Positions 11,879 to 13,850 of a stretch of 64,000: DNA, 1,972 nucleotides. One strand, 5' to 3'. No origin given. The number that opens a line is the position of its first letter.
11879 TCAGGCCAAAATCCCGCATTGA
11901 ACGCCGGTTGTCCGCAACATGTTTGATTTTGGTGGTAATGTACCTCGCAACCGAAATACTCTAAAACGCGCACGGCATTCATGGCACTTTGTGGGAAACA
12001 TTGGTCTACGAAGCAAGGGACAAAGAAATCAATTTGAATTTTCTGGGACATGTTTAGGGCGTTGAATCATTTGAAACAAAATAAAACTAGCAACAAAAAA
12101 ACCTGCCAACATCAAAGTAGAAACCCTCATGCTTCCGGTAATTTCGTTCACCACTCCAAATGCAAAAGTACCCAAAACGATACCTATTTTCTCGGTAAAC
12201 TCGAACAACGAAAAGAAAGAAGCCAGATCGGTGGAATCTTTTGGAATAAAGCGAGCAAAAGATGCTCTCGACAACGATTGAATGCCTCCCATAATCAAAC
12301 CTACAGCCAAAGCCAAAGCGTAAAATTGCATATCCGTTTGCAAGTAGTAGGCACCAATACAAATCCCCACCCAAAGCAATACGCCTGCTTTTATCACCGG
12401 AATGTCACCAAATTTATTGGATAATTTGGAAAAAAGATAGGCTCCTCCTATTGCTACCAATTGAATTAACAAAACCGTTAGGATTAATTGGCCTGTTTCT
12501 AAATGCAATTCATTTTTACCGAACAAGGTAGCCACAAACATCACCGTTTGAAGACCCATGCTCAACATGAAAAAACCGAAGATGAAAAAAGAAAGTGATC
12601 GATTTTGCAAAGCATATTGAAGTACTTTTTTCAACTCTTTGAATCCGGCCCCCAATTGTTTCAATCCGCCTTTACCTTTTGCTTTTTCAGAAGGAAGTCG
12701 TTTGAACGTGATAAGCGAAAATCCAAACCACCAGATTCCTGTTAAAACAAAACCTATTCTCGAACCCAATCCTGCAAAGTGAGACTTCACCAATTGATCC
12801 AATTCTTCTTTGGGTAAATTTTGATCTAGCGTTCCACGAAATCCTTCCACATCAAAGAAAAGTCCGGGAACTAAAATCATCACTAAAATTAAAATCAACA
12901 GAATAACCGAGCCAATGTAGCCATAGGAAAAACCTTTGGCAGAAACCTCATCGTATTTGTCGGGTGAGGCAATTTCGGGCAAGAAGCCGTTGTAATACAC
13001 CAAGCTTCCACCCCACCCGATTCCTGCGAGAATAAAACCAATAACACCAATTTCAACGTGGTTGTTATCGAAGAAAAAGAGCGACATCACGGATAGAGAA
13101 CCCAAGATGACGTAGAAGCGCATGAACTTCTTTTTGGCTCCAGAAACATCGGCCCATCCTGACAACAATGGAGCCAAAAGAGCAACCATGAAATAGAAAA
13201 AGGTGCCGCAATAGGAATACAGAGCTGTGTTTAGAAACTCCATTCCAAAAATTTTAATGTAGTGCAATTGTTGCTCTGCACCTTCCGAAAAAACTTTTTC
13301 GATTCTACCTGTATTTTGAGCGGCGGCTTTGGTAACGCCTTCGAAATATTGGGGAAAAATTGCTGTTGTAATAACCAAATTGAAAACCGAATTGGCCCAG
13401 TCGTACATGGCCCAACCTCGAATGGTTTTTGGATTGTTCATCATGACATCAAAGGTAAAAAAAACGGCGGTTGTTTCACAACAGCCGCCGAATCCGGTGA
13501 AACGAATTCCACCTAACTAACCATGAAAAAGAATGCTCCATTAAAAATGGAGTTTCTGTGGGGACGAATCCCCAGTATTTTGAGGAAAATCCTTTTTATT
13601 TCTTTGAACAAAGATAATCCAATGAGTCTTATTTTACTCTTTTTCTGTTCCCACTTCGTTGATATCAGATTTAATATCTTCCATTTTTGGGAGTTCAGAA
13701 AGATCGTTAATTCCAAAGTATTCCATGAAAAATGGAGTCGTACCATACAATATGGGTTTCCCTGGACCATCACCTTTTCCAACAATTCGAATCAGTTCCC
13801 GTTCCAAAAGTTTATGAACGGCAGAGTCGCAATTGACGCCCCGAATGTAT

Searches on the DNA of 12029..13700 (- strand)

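Call 7: search_rna_families(source=window, start=13380, end=13700, threshold=evalue, max_evalue=10)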
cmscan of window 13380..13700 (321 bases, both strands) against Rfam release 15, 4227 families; matches with E-value up to 10: 14.
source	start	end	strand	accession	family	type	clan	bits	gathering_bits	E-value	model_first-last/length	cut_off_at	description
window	13525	13659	-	RF01470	rli38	Gene; sRNA;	-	24.4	49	0.24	1-150/150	no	Listeria sRNA rli38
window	13560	13655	-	RF01483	rli56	Cis-reg;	-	20.1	47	0.56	1-100/100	no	Listeria sRNA rli56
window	13568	13665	-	RF02155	NCRUPAR_2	Gene; lncRNA;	-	19.4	80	5.4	1-99/99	no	Non-protein coding RNA, upstream of F2R/PAR1 conserved region 2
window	13512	13645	-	RF02045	CDKN2B-AS_3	Gene; lncRNA;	-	17.4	50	6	1-144/144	no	CDKN2B antisense RNA 1 convserved region 3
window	13407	13449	-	RF00535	snoMe28S-Am982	Gene; snRNA; snoRNA; CD-box;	CL00054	16.5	49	3.4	1-80/80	no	Small nucleolar RNA Me28S-Am982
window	13453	13600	-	RF00558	L20_leader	Cis-reg; leader;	-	15.5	58.7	1.5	1-127/127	no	Ribosomal protein L20 leader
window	13455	13533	-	RF04319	BTncRNA_FopS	Gene; sRNA;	-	15.2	56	6.6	1-71/71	no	Bacteroidetes FopS (family of paralogous sRNAs)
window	13454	13514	-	RF02056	STnc390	Gene; sRNA;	-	14.8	50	1.7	1-60/60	no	Salmonella sRNA STnc390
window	13586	13675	-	RF01393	isrJ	Gene; sRNA;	-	13.8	37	4.5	1-75/75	no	isrJ Hfq binding RNA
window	13460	13522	-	RF01398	isrP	Gene; sRNA;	-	13.5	45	3.6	1-148/148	no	isrP Hfq binding RNA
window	13450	13540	-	RF00519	suhB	Gene; sRNA;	CL00108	12.6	41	4.6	1-77/77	no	Makes More Granules Regulator RNA (mmgR)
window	13534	13555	-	RF01727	SAM-SAH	Cis-reg; riboswitch;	-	12.4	40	2.6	1-49/49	no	SAM/SAH riboswitch aptamer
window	13462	13535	-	RF04180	BTnc231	Gene; sRNA;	-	12.2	80.4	4.9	1-154/154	no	Bacteroides sRNA BTnc231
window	13615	13649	+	RF02117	FMR1-AS1_1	Gene; lncRNA;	-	11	40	4.2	1-56/56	no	FMR1 antisense RNA 1 conserved region 1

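Call 30: build_rna_model(alignment_id=A3, structure=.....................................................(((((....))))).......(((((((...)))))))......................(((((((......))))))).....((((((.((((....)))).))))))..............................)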
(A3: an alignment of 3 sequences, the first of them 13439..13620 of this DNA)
Model R1 built from alignment A3 (3 sequences, 194 columns); structure: as given.
model positions 182; base pairs 29; branch points 3; effective number of sequences 1.2; information 0.59 bits per position. Calibrated on 0.2 Mb of random sequence (short: E-values are rough).
structure used (alignment columns):
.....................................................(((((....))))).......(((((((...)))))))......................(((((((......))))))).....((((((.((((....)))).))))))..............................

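Call 31: search_with_rna_model(model_id=R1, sources=[window, L001, L002, L003, L004, L005, L006, L007, L008, L009, L010, L011, L012, L013, L014, L015, L016, L017, L018, L019, L020, L021, L022, L023, L024, L025, L026, L027, L028, L029, L030, L031, L032, L033, L034, L035, L036, L037, L038, L039, L040, L041, L042, L043, L044, L045, L046, L047, L048, L049, L050, L051, L052, L053, L054, L055, L056, L057, L058, L059, L060, L061, L062, L063, L064, L065, L066, L067, L068, L069, L070, L071, L072, L073, L074, L075, L076, L077, L078, L079, L080, L081, L082, L083, L084, L085, L086, L087, L088, L089, L090, L091, L092, L093, L094, L095, L096, L097, L098, L099], max_evalue=10)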
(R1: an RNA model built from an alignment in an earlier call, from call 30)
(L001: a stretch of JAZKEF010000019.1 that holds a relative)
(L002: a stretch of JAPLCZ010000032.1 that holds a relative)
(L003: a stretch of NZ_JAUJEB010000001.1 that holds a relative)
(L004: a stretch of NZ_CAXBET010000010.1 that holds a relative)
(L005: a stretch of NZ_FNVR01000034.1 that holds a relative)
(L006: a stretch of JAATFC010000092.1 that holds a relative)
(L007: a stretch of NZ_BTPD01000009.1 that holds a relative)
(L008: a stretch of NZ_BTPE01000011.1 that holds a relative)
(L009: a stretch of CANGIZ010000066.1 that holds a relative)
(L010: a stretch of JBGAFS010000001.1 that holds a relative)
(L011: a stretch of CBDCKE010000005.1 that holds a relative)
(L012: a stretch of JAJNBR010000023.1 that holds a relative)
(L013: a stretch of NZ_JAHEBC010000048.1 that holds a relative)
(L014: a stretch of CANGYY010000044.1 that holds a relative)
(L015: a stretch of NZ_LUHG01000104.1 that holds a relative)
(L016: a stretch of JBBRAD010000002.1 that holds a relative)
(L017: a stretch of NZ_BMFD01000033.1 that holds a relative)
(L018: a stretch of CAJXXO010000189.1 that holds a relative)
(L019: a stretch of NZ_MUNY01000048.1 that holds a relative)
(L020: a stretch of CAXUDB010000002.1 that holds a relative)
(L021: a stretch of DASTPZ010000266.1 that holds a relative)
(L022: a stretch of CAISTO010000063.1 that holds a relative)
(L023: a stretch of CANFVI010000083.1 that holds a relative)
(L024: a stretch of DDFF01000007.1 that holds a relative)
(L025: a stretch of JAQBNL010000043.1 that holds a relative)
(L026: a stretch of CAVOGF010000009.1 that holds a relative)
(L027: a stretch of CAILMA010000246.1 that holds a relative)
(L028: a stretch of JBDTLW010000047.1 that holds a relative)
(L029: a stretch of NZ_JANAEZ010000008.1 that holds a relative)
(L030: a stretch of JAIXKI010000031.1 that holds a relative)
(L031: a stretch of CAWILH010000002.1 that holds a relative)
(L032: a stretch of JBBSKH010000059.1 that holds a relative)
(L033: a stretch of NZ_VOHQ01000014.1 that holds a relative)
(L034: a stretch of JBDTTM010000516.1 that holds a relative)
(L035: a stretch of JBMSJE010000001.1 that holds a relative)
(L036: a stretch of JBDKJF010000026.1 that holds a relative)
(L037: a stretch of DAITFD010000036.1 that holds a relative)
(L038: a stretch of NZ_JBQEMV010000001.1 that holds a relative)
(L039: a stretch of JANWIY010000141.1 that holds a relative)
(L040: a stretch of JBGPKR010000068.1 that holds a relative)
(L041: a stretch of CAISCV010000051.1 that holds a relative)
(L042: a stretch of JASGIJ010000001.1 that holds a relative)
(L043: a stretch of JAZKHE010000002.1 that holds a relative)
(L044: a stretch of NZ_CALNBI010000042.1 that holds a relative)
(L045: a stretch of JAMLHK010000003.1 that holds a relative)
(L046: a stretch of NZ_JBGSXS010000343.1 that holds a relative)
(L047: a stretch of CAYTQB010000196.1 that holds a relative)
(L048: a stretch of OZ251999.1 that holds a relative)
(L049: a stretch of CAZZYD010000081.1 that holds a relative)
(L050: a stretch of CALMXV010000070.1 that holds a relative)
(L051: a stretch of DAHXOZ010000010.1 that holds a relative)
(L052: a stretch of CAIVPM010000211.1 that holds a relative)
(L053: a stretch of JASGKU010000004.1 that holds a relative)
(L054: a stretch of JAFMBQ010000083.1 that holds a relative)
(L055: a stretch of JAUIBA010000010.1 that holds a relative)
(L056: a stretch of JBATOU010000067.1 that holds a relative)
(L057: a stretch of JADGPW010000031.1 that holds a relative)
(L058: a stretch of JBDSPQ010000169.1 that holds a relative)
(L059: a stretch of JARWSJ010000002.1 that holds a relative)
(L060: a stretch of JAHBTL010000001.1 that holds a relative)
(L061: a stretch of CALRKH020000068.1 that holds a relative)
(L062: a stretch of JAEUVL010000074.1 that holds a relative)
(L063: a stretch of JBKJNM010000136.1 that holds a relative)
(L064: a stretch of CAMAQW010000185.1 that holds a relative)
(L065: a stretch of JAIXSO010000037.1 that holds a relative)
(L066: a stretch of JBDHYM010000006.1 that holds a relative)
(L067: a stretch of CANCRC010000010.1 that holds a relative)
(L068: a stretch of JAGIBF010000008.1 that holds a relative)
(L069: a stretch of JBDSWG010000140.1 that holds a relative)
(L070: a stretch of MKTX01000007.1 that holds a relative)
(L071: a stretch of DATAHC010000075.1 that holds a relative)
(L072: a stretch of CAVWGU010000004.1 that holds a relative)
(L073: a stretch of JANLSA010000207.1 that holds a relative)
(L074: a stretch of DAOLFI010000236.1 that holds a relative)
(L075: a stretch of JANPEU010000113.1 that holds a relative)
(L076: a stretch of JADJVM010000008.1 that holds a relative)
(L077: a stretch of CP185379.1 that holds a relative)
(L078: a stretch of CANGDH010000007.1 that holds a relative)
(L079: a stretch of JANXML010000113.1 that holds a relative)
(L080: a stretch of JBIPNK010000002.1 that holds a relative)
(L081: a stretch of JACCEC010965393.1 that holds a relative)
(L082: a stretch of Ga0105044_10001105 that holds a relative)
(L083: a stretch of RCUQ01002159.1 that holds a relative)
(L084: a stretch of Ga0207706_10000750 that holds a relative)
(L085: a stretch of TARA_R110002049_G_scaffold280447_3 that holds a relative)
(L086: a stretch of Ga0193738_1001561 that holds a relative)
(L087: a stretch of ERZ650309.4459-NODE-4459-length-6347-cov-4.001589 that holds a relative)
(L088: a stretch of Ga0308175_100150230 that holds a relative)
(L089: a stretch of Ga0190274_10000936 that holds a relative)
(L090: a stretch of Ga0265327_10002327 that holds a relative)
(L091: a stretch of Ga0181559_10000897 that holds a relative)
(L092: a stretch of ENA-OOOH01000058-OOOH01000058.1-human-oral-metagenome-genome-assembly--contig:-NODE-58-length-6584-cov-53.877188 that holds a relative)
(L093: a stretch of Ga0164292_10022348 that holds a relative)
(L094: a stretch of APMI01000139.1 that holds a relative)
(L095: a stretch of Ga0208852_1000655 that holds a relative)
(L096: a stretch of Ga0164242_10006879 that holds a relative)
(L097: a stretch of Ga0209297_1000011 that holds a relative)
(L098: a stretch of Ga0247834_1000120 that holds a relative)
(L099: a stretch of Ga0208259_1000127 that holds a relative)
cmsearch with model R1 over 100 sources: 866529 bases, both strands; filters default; matches with E-value up to 10: 21.
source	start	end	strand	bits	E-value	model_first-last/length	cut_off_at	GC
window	13439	13620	-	222.7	2.9e-44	1-182/182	no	0.39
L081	3825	4006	+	218.1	2.7e-43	1-182/182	no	0.38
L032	5762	5847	+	21.5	0.37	1-182/182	no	0.35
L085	6720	6789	-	20.5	0.59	1-182/182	no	0.31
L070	6960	7029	-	20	0.76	1-182/182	no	0.27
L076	6951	7020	-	18.9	1.3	1-182/182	no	0.26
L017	2149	2269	-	18.7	1.4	1-182/182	no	0.36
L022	1342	1454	-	18.1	1.9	1-182/182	no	0.28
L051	8935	9008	-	17.4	2.8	1-182/182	no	0.34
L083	5711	5781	+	16.3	4.8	1-182/182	no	0.32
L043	3266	3356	-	16.2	4.9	1-182/182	no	0.26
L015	2985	3084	-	16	5.4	1-182/182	no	0.26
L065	5208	5288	+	15.9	5.8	1-182/182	no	0.31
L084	4145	4313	+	15.9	5.8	1-182/182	no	0.34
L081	3955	3984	-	15.8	6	127-156/182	no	0.57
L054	1133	1244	-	15.5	7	1-182/182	no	0.29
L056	355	432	-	15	8.9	1-182/182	no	0.38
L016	762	833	-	14.9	9.3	1-182/182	no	0.31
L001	6265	6389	+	14.9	9.4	1-182/182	no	0.3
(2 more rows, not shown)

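Call 32: search_with_rna_model(model_id=R1, sources=[L100, L101, L102, L103, L104, L105, L106, L107, L108, L109, L110, L111, L112, L113, L114, L115, L116, L117, L118, L119, L120, L121, L122, L123, L124, L125, L126, L127, L128, L129, L130, L131, L132, L133, L134, L135, L136, L137, L138, L139, L140, L141, L142, L143, L144, L145, L146, L147, L148, L149, L150, L151, L152, L153, L154, L155, L156, L157, L158, L159, L160, L161, L162, L163], max_evalue=10)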
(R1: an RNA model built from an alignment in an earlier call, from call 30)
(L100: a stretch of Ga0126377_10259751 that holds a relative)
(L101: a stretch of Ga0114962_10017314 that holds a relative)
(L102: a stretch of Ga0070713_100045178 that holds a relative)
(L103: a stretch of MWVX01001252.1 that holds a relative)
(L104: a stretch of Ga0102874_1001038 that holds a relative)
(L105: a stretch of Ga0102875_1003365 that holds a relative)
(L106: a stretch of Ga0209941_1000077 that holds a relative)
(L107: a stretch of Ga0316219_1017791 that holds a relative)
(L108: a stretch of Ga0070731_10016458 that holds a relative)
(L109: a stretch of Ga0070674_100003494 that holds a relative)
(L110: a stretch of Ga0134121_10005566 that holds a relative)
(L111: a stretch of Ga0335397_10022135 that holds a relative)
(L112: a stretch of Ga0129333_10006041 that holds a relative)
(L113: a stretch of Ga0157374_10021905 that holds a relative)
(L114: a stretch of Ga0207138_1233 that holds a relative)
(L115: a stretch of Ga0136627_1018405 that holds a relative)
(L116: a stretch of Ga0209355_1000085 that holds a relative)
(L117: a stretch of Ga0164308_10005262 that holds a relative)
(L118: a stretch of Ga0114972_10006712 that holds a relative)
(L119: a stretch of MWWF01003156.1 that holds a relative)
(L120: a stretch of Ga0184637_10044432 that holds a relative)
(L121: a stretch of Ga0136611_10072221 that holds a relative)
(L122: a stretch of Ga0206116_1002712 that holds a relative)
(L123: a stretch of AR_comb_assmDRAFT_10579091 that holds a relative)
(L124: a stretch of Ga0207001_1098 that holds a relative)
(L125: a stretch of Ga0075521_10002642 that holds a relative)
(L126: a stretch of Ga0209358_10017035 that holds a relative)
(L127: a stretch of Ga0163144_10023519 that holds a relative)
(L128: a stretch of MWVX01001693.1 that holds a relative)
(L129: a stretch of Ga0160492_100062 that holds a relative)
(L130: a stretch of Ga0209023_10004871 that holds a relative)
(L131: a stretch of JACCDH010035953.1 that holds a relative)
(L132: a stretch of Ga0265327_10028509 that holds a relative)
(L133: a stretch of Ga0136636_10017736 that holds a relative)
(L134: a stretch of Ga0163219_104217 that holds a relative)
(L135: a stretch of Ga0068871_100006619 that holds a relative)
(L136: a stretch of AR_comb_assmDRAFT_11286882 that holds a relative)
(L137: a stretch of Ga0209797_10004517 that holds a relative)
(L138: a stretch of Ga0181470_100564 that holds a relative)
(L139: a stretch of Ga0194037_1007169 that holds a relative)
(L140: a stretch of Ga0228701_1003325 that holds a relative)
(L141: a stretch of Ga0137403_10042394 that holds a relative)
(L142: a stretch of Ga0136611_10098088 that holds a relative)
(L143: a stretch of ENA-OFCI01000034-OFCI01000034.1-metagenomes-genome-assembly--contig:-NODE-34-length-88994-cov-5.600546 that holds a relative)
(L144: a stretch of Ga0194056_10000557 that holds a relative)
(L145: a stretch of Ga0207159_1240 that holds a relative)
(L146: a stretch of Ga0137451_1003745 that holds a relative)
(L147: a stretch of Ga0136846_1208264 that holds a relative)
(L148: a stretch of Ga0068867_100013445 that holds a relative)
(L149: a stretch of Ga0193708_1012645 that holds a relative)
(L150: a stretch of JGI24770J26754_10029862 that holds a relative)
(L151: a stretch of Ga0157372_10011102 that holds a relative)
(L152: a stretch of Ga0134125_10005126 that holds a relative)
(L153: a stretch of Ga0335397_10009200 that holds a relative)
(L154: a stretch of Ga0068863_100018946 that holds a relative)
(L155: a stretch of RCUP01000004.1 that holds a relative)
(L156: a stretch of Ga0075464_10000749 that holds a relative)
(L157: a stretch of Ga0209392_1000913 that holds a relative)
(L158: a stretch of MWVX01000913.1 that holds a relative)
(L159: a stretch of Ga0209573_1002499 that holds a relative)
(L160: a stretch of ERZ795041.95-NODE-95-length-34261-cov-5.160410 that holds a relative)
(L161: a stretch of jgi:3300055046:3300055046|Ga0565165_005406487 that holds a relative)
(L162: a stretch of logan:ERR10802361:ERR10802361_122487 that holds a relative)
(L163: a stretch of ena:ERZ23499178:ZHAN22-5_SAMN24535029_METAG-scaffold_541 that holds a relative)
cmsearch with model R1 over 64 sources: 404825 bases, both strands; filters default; matches with E-value up to 10: 13.
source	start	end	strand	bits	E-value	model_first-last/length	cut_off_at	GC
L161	3856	4042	+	186.7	6.9e-37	1-182/182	no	0.35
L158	2628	2723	+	17.6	1.2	1-182/182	no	0.33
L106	961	1032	-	17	1.6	1-182/182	no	0.35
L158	6025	6146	-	16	2.6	1-182/182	no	0.36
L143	3259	3317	+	15.4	3.4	1-182/182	no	0.25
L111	1976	2067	+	15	4.3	1-182/182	no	0.26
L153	5786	5871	+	14.5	5.3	1-182/182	no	0.34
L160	7255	7350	-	14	7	1-182/182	no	0.24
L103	6922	6993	-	13.7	8.1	1-182/182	no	0.24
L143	3858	3933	+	13.7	8.1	1-182/182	no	0.25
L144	7818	7918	-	13.6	8.4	1-182/182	no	0.32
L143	6923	6982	+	13.4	9.2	1-182/182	no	0.23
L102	2927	3015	+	13.3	9.9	1-182/182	no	0.36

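Call 44: search_with_rna_model(model_id=R1, sources=[L164, L165, L166, L167, L168, L169], max_evalue=1, make_alignment=true, show_alignments=0)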
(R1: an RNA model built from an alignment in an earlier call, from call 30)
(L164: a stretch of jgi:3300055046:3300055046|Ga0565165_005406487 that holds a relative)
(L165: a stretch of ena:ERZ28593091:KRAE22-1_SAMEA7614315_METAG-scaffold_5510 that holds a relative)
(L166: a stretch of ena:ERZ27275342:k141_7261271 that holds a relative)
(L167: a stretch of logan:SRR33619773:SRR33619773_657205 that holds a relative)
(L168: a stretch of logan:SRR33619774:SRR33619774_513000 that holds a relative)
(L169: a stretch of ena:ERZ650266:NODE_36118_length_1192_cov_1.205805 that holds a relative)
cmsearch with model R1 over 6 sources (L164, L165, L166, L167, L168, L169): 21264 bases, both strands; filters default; matches with E-value up to 1: 8.
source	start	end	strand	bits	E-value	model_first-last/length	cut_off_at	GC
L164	3566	3752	+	186.7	3.6e-38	1-182/182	no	0.35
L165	3566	3752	+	186.7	3.6e-38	1-182/182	no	0.35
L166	1083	1268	+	184.7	1e-37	1-182/182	no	0.37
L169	980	1165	+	174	2e-35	1-182/182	no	0.36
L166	1217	1246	-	15.3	0.19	127-156/182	no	0.57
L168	506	607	+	13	0.58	1-182/182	no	0.3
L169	1004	1184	-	13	0.61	1-182/182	no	0.36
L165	5773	5856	+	12.6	0.73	1-182/182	no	0.27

Alignment A4: 8 matches aligned to the model, 238 columns, each read 5' to 3' on its own strand. Consensus structure (alignment columns), stored with it:
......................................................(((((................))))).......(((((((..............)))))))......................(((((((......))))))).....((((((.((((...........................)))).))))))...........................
